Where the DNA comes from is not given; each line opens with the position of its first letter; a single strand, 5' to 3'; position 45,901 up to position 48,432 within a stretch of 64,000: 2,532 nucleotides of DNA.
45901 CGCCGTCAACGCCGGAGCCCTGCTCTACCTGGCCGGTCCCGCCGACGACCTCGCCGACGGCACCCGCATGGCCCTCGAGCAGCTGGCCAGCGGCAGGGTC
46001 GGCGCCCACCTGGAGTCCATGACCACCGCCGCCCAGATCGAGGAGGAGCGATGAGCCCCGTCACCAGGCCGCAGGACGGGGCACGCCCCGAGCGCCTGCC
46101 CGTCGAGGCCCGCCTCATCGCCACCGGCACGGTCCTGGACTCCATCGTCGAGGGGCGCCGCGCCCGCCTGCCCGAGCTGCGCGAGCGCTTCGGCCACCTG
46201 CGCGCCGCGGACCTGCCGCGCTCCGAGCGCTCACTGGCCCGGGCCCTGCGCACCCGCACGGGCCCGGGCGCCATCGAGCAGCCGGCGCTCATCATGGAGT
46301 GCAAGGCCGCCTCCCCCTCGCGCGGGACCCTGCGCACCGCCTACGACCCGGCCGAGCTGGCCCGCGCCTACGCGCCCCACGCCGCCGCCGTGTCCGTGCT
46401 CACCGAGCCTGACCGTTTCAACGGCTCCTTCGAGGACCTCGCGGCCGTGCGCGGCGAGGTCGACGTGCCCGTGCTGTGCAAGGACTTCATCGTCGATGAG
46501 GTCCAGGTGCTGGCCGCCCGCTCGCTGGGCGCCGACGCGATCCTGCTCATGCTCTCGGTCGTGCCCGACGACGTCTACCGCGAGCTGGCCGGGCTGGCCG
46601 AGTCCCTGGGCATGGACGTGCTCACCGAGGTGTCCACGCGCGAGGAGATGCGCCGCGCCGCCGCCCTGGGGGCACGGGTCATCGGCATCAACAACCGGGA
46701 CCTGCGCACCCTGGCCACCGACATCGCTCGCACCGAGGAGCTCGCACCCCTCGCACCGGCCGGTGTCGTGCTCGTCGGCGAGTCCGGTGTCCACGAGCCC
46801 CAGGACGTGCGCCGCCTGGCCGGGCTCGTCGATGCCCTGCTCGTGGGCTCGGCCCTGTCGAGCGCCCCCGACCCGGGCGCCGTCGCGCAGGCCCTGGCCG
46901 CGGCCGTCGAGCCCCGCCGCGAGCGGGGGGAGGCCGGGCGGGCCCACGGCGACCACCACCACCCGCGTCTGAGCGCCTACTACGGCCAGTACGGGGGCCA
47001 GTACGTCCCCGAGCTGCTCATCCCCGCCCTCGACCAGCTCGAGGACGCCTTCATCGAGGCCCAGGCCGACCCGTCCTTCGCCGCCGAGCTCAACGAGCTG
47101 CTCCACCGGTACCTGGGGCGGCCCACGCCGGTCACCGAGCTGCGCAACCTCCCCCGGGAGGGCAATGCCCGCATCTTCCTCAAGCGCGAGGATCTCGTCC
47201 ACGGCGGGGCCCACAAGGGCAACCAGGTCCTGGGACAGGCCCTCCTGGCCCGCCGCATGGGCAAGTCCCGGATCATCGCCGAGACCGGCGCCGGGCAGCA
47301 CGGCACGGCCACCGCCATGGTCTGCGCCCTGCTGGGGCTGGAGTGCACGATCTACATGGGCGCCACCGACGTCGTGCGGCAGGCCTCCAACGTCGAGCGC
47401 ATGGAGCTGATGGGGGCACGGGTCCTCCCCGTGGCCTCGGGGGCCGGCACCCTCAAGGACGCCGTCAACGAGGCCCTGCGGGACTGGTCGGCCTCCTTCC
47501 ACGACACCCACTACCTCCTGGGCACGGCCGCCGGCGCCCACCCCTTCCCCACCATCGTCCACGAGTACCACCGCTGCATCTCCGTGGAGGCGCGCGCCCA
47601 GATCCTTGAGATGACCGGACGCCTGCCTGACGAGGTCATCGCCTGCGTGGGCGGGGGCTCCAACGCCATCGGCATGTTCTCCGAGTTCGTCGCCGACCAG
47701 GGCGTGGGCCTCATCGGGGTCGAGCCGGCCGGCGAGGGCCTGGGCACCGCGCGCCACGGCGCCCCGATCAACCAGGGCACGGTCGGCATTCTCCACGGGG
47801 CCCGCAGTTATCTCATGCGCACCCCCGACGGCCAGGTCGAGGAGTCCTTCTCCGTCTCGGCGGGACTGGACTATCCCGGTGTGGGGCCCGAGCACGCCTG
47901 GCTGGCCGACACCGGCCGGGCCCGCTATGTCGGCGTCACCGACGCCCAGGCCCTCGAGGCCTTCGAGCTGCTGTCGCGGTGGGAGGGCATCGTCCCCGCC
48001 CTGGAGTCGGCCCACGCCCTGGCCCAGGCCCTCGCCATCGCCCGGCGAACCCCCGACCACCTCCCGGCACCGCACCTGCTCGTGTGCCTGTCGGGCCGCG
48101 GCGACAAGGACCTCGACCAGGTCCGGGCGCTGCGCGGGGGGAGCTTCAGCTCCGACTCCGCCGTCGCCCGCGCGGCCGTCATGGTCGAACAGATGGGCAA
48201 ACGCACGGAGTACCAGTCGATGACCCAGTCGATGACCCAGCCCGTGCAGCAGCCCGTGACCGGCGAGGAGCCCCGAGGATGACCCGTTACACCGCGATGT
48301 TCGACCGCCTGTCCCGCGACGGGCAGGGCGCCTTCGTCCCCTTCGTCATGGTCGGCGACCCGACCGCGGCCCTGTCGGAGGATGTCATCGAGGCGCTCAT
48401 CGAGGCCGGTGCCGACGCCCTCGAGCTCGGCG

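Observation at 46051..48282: In-frame trpC-trpB fusion and absence of trpF in an otherwise complete trp operon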

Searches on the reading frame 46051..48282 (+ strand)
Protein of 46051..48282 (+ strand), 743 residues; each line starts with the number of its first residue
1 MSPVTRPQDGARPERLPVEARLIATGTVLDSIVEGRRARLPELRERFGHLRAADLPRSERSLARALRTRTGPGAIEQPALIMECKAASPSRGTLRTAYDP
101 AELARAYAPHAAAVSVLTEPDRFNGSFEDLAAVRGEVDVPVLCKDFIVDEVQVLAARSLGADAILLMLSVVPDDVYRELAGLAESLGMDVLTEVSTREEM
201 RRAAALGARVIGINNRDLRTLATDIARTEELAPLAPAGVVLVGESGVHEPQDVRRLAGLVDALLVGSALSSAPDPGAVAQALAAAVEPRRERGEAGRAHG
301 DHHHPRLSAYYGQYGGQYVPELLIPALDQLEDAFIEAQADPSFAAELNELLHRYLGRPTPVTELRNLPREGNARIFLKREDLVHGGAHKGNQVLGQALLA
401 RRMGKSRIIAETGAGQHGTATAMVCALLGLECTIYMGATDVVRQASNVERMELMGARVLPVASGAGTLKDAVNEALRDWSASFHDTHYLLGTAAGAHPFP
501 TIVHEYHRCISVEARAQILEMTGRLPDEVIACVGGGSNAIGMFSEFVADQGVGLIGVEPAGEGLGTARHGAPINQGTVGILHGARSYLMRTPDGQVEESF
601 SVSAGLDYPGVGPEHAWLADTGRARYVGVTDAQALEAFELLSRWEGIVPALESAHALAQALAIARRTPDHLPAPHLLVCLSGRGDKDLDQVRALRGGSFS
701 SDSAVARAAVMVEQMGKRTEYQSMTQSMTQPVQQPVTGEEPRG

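Call 3: search_protein_families(library=pfam, proteins=[window:46051-48282:+])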
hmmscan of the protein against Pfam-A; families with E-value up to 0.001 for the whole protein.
window:46051-48282:+ (743 aa): 3 families
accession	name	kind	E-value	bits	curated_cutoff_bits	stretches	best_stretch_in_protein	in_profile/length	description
PF00218.27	IGPS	-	1.2e-78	264.2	27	1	29-280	1-252/254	Indole-3-glycerol phosphate synthase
PF00291.31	PALP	-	3.3e-39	135.4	35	1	355-668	4-284/295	Pyridoxal-phosphate dependent enzyme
PF05690.20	ThiG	-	5e-05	23.2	23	0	239-299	176-237/247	Thiazole biosynthesis protein ThiG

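Call 4: search_protein_families(library=ncbifam, proteins=[window:46051-48282:+])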
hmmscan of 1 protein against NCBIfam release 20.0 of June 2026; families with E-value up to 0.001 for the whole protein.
window:46051-48282:+ (743 aa): 41 families (the best 25 are shown)
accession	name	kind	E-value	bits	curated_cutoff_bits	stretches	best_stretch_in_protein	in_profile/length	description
NF010375.0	PRK13802.1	equivalog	5e-184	613.2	1386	1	80-692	52-670/695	bifunctional indole-3-glycerol phosphate synthase/tryptophan synthase subunit beta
NF010376.0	PRK13803.1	equivalog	2.7e-174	581.4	819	1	74-691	58-591/600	bifunctional phosphoribosylanthranilate isomerase/tryptophan synthase subunit beta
TIGR00263.1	trpB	equivalog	6.6e-171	568.6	392.45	1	309-693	1-383/385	tryptophan synthase subunit beta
NF006945.0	PRK09427.1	equivalog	2e-88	296.9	380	1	25-278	6-253/461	bifunctional indole-3-glycerol-phosphate synthase TrpC/phosphoribosylanthranilate isomerase TrpF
NF001377.0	PRK00278.2-4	equivalog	4.6e-65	219.4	260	1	27-283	2-256/259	indole-3-glycerol phosphate synthase TrpC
NF001370.0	PRK00278.1-2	equivalog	3.8e-62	209.9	348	1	58-282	37-260/266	indole-3-glycerol phosphate synthase TrpC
NF001369.0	PRK00278.1-1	equivalog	4.6e-61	206.3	329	1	26-287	3-263/271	indole-3-glycerol phosphate synthase TrpC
NF001373.0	PRK00278.1-6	equivalog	3.4e-59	200.1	317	1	29-282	5-260/263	indole-3-glycerol phosphate synthase TrpC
NF001376.0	PRK00278.2-3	equivalog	5.1e-57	193.2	284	1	54-283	27-252/255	indole-3-glycerol phosphate synthase TrpC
NF001372.0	PRK00278.1-4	subfamily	1.1e-54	185.6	370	1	75-282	76-291/295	indole-3-glycerol phosphate synthase TrpC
NF001371.0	PRK00278.1-3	equivalog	3.7e-53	180.5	307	1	27-274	3-243/255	indole-3-glycerol phosphate synthase TrpC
NF010562.0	PRK13957.1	equivalog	2.2e-50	171.2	414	1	79-267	47-236/252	indole-3-glycerol-phosphate synthase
NF001375.0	PRK00278.2-2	equivalog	1.1e-49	169.1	360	1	54-275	21-240/255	indole-3-glycerol phosphate synthase TrpC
NF001378.0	PRK00278.2-5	equivalog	4e-48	163.9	360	1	76-274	50-250/263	indole-3-glycerol phosphate synthase TrpC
NF041303.1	Indglycph_syn_Halo_TrpC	equivalog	1.9e-46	158.4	380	1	58-271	30-238/250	indole-3-glycerol phosphate synthase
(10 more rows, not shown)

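Call 5: find_homologous_proteins(query=window:46051-48282:+, max_evalue=1e-50)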
Query window:46051-48282:+ (743 aa): 7418 proteins with E <= 1e-50 among 8000 candidates; the best 120 are listed.
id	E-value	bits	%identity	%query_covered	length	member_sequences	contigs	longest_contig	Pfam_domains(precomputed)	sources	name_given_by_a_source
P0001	0.0e+0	1630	100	100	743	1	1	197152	PF00291.32,PF00218.28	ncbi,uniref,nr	ncbi:MAG: tryptophan synthase subunit beta [Actinomyces sp.]|uniref:tryptophan synthase subunit beta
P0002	0.0e+0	1458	91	100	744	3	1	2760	PF00291.32,PF00218.28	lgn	-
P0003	0.0e+0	1310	82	98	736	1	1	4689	PF00291.32,PF00218.28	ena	-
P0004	0.0e+0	1284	81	98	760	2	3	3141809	PF00291.32,PF00218.28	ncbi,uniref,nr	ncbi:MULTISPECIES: tryptophan synthase subunit beta [unclassified Actinomyces]|uniref:tryptophan syn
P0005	0.0e+0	1284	81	98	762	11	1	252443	PF00291.32,PF00218.28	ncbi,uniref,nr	ncbi:tryptophan synthase subunit beta [Actinomyces procaprae]|uniref:tryptophan synthase subunit bet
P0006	0.0e+0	1282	83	96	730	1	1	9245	PF00291.32,PF00218.28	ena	-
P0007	0.0e+0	1281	83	96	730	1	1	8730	PF00291.32,PF00218.28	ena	-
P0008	0.0e+0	1281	83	96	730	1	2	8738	PF00291.32,PF00218.28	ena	-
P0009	0.0e+0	1281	80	96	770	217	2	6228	PF00291.32,PF00218.28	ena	-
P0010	0.0e+0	1280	81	98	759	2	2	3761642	PF00291.32,PF00218.28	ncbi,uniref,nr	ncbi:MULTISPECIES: tryptophan synthase subunit beta [unclassified Actinomyces]|uniref:tryptophan syn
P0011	0.0e+0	1280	82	97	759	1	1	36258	PF00291.32,PF00218.28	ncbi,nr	ncbi:MAG: tryptophan synthase subunit beta [Actinomyces succiniciruminis]|nr:tryptophan synthase sub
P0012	0.0e+0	1278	79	96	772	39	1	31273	PF00291.32,PF00218.28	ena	-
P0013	0.0e+0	1278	82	96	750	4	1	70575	PF00291.32,PF00218.28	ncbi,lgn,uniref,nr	ncbi:tryptophan synthase subunit beta [Actinomyces urogenitalis]|uniref:tryptophan synthase subunit 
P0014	0.0e+0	1277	83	96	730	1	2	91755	PF00291.32,PF00218.28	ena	-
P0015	0.0e+0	1272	82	96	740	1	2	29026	PF00291.32,PF00218.28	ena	-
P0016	0.0e+0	1271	82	96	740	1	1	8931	PF00291.32,PF00218.28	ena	-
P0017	0.0e+0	1269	82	96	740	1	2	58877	PF00291.32,PF00218.28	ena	-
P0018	0.0e+0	1269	82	96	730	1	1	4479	PF00291.32,PF00218.28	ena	-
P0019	0.0e+0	1269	81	96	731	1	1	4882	PF00291.32,PF00218.28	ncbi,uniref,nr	ncbi:tryptophan synthase subunit beta [Actinomyces sp. MRS3W]|uniref:tryptophan synthase subunit bet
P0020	0.0e+0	1268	82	96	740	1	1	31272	PF00291.32,PF00218.28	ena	-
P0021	0.0e+0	1267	80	96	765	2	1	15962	PF00291.32,PF00218.28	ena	-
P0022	0.0e+0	1267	80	97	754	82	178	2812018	PF00291.32,PF00218.28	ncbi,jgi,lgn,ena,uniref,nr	ncbi:tryptophan synthase subunit beta [Actinomyces sp. oral taxon 448]|uniref:tryptophan synthase su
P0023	0.0e+0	1267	83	96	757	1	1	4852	PF00291.32,PF00218.28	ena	-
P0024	0.0e+0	1267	82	96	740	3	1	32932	PF00291.32,PF00218.28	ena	-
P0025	0.0e+0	1266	79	97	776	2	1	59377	PF00291.32,PF00218.28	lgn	-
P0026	0.0e+0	1265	82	96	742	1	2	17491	PF00291.32,PF00218.28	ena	-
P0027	0.0e+0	1265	81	96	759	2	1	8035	PF00291.32,PF00218.28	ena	-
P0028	0.0e+0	1265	82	96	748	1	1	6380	PF00291.32,PF00218.28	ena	-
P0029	0.0e+0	1265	81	96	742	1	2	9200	PF00291.32,PF00218.28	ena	-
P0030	0.0e+0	1264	80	97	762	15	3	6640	PF00291.32,PF00218.28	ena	-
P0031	0.0e+0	1264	81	96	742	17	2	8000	PF00291.32,PF00218.28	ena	-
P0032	0.0e+0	1263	81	97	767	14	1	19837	PF00291.32,PF00218.28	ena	-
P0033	0.0e+0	1262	80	97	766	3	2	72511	PF00291.32,PF00218.28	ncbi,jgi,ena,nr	ncbi:MAG: tryptophan synthase subunit beta [Actinomyces ruminicola]|nr:tryptophan synthase subunit b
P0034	0.0e+0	1262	82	97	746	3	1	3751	PF00291.32,PF00218.28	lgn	-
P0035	0.0e+0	1262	81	96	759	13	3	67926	PF00291.32,PF00218.28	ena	-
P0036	0.0e+0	1261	82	96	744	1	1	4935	PF00291.32,PF00218.28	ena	-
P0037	0.0e+0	1261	83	96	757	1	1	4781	PF00291.32,PF00218.28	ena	-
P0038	0.0e+0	1261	82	96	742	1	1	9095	PF00291.32,PF00218.28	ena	-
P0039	0.0e+0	1260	81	96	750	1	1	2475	PF00291.32,PF00218.28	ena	-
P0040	0.0e+0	1260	82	96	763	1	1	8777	PF00291.32,PF00218.28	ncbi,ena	-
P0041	0.0e+0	1260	82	96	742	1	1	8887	PF00291.32,PF00218.28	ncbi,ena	-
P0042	0.0e+0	1259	82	98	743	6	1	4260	PF00291.32,PF00218.28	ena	-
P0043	0.0e+0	1259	82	96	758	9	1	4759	PF00291.32,PF00218.28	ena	-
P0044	0.0e+0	1259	82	96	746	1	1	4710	PF00291.32,PF00218.28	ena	-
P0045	0.0e+0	1259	82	96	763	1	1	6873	PF00291.32,PF00218.28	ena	-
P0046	0.0e+0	1259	83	96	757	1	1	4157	PF00291.32,PF00218.28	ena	-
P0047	0.0e+0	1259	83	96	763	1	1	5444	PF00291.32,PF00218.28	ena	-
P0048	0.0e+0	1258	82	96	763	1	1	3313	PF00291.32,PF00218.28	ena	-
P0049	0.0e+0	1258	82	96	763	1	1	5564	PF00291.32,PF00218.28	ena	-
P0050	0.0e+0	1257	83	96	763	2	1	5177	PF00291.32,PF00218.28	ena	-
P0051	0.0e+0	1257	82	96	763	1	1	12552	PF00291.32,PF00218.28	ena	-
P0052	0.0e+0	1256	82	96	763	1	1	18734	PF00291.32,PF00218.28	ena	-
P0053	0.0e+0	1256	82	96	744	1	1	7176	PF00291.32,PF00218.28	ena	-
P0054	0.0e+0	1256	79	96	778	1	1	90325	PF00291.32,PF00218.28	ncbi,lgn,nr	nr:tryptophan synthase subunit beta [Actinomyces sp.]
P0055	0.0e+0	1254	82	96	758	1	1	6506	PF00291.32,PF00218.28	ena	-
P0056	0.0e+0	1254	81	97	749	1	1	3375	PF00291.32,PF00218.28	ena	-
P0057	0.0e+0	1253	79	96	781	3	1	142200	PF00291.32,PF00218.28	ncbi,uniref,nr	ncbi:tryptophan synthase subunit beta [Actinomyces faecalis]|uniref:tryptophan synthase subunit beta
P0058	0.0e+0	1252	82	96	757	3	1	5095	PF00291.32,PF00218.28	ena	-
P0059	0.0e+0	1252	87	57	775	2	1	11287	PF00291.32,PF00218.28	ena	-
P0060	0.0e+0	1251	80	96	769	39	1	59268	PF00291.32,PF00218.28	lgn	-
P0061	0.0e+0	1250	78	97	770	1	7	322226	PF00291.32,PF00218.28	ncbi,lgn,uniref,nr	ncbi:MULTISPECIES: tryptophan synthase subunit beta [unclassified Actinomyces]|uniref:tryptophan syn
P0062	0.0e+0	1250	82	96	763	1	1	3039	PF00291.32,PF00218.28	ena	-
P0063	0.0e+0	1250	87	57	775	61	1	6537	PF00291.32,PF00218.28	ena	-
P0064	0.0e+0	1250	82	96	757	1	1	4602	PF00291.32,PF00218.28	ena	-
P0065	0.0e+0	1249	87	57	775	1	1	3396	PF00291.32,PF00218.28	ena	-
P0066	0.0e+0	1248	81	98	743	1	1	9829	PF00291.32,PF00218.28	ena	-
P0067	0.0e+0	1247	82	96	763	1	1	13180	PF00291.32,PF00218.28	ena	-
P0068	0.0e+0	1246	80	97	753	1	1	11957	PF00291.32,PF00218.28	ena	-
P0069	0.0e+0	1246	76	96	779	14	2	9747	PF00291.32,PF00218.28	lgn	-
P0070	0.0e+0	1246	79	96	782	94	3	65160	PF00291.32,PF00218.28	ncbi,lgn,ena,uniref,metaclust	ncbi:tryptophan synthase subunit beta [Actinomyces dentalis]|uniref:tryptophan synthase subunit beta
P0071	0.0e+0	1242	76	97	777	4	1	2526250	PF00291.32,PF00218.28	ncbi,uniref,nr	ncbi:tryptophan synthase subunit beta [Actinomyces trachealis]|uniref:tryptophan synthase subunit be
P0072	0.0e+0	1242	79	96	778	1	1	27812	PF00291.32,PF00218.28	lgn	-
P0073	0.0e+0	1242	80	96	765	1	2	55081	PF00291.32,PF00218.28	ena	-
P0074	0.0e+0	1242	80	95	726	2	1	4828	PF00291.32,PF00218.28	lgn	-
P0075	0.0e+0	1240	80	96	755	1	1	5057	PF00291.32,PF00218.28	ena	-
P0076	0.0e+0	1239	79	96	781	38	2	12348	PF00291.32,PF00218.28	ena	-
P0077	0.0e+0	1239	78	98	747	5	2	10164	PF00291.32,PF00218.28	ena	-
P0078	0.0e+0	1238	80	98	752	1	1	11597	PF00291.32,PF00218.28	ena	-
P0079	0.0e+0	1238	79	98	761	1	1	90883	PF00291.32,PF00218.28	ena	-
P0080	0.0e+0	1237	80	96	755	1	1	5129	PF00291.32,PF00218.28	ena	-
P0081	0.0e+0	1237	81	96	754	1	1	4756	PF00291.32,PF00218.28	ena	-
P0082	0.0e+0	1237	80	96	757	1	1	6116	PF00291.32,PF00218.28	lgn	-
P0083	0.0e+0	1237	80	96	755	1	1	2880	PF00291.32,PF00218.28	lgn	-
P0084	0.0e+0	1236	79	97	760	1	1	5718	PF00291.32,PF00218.28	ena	-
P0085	0.0e+0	1236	80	96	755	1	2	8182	PF00291.32,PF00218.28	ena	-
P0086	0.0e+0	1236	80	96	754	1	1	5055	PF00291.32,PF00218.28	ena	-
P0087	0.0e+0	1236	79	98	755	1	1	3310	PF00291.32,PF00218.28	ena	-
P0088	0.0e+0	1236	80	96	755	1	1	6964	PF00291.32,PF00218.28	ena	-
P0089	0.0e+0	1236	80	96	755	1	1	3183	PF00291.32,PF00218.28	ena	-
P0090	0.0e+0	1236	80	96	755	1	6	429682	PF00291.32,PF00218.28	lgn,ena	-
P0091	0.0e+0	1236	79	97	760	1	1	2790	PF00291.32,PF00218.28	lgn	-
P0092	0.0e+0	1236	80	96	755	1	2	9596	PF00291.32,PF00218.28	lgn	-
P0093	0.0e+0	1236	79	98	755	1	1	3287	PF00291.32,PF00218.28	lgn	-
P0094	0.0e+0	1236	80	96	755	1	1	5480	PF00291.32,PF00218.28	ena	-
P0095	0.0e+0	1236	79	98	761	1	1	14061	PF00291.32,PF00218.28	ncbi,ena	-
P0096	0.0e+0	1236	80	96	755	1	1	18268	PF00291.32,PF00218.28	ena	-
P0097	0.0e+0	1236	80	97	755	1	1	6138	PF00291.32,PF00218.28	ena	-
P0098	0.0e+0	1236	80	96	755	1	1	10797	PF00291.32,PF00218.28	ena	-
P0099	0.0e+0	1235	79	97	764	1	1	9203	PF00291.32,PF00218.28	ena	-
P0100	0.0e+0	1235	80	96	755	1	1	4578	PF00291.32,PF00218.28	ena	-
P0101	0.0e+0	1235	80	96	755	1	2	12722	PF00291.32,PF00218.28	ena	-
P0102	0.0e+0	1235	80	96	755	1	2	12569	PF00291.32,PF00218.28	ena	-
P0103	0.0e+0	1235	80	96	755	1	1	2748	PF00291.32,PF00218.28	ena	-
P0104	0.0e+0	1235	80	96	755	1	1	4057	PF00291.32,PF00218.28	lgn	-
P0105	0.0e+0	1235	80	96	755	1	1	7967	PF00291.32,PF00218.28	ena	-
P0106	0.0e+0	1235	79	97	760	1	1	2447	PF00291.32,PF00218.28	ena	-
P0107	0.0e+0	1235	80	96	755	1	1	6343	PF00291.32,PF00218.28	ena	-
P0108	0.0e+0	1235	79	97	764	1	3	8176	PF00291.32,PF00218.28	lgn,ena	-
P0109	0.0e+0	1235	79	97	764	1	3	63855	PF00291.32,PF00218.28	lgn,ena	-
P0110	0.0e+0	1235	80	96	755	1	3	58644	PF00291.32,PF00218.28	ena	-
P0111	0.0e+0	1235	80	96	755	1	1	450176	PF00291.32,PF00218.28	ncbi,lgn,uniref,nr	ncbi:Tryptophan synthase beta chain [Actinomyces naeslundii]|uniref:tryptophan synthase subunit beta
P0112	0.0e+0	1235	80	96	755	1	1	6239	PF00291.32,PF00218.28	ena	-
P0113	0.0e+0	1235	80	96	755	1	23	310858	PF00291.32,PF00218.28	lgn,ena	-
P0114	0.0e+0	1235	80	96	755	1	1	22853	PF00291.32,PF00218.28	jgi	-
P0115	0.0e+0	1235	80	96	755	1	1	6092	PF00291.32,PF00218.28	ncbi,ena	-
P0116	0.0e+0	1235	80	96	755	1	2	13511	PF00291.32,PF00218.28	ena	-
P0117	0.0e+0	1235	80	96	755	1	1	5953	PF00291.32,PF00218.28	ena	-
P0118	0.0e+0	1235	80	96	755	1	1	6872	PF00291.32,PF00218.28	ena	-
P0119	0.0e+0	1235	79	97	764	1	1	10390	PF00291.32,PF00218.28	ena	-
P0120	0.0e+0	1235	75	96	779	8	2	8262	PF00291.32,PF00218.28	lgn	-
